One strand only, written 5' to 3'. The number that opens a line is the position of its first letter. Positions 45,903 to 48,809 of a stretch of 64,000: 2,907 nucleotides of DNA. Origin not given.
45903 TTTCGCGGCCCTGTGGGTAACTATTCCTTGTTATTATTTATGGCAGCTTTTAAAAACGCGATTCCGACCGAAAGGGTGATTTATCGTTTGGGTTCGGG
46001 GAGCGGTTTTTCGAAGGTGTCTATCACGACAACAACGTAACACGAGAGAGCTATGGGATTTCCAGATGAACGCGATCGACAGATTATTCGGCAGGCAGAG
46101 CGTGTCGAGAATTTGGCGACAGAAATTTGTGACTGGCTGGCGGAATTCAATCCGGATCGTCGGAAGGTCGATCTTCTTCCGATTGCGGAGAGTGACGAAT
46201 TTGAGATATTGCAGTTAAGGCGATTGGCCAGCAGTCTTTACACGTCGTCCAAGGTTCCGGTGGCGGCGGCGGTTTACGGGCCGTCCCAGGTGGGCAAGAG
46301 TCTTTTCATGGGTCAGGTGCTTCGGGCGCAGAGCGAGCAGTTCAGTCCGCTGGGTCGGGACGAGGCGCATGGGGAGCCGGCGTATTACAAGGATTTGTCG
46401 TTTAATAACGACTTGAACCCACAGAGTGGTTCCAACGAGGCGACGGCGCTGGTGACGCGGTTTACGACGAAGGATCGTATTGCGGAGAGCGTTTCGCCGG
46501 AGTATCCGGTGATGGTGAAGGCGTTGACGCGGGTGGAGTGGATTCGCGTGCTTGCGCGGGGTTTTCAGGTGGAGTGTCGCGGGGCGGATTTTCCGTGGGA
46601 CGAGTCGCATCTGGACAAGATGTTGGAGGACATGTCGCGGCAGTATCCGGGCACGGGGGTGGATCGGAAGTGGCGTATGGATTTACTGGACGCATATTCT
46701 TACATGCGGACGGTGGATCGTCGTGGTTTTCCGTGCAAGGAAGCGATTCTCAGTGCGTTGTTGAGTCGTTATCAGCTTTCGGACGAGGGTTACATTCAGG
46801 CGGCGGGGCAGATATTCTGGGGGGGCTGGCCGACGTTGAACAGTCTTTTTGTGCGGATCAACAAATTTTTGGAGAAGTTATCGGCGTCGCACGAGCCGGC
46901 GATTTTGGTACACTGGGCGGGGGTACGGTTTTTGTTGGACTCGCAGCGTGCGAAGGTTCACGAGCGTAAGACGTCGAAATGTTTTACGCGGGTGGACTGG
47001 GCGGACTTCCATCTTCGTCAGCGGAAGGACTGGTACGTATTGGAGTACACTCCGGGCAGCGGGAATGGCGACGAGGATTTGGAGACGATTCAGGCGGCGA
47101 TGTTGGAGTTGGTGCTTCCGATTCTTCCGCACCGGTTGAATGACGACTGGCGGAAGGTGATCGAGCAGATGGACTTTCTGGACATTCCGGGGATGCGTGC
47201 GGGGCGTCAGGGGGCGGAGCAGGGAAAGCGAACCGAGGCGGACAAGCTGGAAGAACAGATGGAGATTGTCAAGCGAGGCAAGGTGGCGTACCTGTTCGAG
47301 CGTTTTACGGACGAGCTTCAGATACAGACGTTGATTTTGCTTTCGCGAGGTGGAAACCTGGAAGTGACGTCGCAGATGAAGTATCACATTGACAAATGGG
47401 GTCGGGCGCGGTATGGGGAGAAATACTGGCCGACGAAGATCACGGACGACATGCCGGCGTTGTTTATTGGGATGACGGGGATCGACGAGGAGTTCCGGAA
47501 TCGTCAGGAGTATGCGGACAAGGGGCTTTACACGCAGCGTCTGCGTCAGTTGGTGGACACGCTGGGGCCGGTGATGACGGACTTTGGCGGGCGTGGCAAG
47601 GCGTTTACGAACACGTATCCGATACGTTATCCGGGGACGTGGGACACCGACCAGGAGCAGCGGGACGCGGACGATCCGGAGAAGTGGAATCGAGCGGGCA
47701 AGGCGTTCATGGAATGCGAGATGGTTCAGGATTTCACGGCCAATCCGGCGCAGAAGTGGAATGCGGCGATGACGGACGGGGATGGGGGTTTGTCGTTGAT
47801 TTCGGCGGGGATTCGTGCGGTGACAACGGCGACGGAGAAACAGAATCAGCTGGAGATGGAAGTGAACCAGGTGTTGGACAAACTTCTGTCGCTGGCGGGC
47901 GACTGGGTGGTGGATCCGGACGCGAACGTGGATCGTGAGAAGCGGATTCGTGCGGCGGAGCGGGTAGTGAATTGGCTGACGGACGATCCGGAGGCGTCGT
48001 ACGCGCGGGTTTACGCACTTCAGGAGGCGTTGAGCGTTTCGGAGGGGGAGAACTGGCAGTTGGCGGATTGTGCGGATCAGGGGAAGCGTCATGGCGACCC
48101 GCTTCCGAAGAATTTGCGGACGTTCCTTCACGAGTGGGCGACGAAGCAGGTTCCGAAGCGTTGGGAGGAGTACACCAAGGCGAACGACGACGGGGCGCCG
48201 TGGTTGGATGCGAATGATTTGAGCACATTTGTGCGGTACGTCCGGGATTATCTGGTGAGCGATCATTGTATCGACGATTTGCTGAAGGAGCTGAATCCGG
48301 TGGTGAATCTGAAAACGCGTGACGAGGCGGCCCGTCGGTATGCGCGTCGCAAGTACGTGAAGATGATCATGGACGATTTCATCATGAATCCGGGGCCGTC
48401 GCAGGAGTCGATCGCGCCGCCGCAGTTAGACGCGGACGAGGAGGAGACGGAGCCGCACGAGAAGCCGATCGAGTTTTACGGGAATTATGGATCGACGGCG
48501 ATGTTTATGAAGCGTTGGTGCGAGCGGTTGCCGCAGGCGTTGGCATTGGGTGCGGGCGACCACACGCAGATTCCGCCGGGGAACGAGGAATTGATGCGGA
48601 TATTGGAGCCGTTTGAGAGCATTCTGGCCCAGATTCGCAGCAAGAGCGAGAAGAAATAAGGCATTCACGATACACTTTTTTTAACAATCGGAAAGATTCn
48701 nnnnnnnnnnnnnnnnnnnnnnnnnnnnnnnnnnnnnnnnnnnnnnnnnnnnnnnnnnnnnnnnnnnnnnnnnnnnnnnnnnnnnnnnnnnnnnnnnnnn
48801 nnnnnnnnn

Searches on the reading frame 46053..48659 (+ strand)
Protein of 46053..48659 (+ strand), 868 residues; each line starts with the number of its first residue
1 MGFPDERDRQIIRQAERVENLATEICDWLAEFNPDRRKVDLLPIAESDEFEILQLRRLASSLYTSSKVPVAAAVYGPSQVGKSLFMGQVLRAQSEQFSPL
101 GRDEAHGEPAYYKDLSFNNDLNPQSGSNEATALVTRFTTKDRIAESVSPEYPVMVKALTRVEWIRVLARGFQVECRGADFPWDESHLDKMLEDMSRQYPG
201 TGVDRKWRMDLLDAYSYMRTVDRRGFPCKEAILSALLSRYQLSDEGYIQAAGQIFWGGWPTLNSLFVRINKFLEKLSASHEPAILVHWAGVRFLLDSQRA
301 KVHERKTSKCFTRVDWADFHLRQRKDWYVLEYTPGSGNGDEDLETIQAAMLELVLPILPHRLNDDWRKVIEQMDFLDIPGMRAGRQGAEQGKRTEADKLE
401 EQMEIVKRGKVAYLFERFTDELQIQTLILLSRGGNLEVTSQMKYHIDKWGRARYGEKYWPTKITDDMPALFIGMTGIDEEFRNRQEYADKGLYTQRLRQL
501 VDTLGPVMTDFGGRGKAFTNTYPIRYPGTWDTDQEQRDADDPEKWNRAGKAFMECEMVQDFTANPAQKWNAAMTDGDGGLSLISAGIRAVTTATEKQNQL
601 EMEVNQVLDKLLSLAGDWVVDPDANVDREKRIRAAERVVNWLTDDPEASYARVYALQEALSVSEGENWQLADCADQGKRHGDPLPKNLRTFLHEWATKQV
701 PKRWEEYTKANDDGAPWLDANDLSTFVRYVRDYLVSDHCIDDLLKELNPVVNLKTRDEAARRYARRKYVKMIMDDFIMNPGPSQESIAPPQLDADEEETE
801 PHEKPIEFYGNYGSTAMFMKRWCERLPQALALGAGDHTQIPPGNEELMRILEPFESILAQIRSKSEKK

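Call 3: search_protein_families(library=pfam, proteins=[window:46053-48659:+], max_evalue=0.1)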
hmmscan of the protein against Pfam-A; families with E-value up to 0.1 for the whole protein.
window:46053-48659:+ (868 aa): 2 families
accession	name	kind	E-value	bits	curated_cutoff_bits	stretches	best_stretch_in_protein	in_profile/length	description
PF10139.14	Virul_Fac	-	1.7e-54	185.9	28.1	1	51-663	25-628/878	Putative bacterial virulence factor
PF13191.12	AAA_16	-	0.051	14.5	32.6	0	54-99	8-57/167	AAA ATPase domain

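Call 4: search_protein_families(library=padloc, proteins=[window:46053-48659:+], max_evalue=0.1)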
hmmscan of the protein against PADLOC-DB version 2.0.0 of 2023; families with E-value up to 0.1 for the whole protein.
window:46053-48659:+ (868 aa): 0 families

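Call 10: search_protein_families(library=ncbifam, proteins=[window:46053-48659:+], max_evalue=0.1)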
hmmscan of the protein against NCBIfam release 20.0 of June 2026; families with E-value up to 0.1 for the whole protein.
window:46053-48659:+ (868 aa): 0 families

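Call 72: search_solved_structures(query=A4, max_evalue=10, show_alignments=2)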
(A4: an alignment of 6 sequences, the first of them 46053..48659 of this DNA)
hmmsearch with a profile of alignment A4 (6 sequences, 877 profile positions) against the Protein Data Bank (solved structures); distinct sequences matched with E-value up to 10: 2.
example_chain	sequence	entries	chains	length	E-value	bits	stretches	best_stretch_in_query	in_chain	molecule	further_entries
7oaa_A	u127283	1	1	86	0.33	12.4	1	255-311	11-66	General control transcription factor GCN4,conserved hypothetical protein residues 311-335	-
9ua9_H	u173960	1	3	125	2.3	9.6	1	101-151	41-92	1D6 VH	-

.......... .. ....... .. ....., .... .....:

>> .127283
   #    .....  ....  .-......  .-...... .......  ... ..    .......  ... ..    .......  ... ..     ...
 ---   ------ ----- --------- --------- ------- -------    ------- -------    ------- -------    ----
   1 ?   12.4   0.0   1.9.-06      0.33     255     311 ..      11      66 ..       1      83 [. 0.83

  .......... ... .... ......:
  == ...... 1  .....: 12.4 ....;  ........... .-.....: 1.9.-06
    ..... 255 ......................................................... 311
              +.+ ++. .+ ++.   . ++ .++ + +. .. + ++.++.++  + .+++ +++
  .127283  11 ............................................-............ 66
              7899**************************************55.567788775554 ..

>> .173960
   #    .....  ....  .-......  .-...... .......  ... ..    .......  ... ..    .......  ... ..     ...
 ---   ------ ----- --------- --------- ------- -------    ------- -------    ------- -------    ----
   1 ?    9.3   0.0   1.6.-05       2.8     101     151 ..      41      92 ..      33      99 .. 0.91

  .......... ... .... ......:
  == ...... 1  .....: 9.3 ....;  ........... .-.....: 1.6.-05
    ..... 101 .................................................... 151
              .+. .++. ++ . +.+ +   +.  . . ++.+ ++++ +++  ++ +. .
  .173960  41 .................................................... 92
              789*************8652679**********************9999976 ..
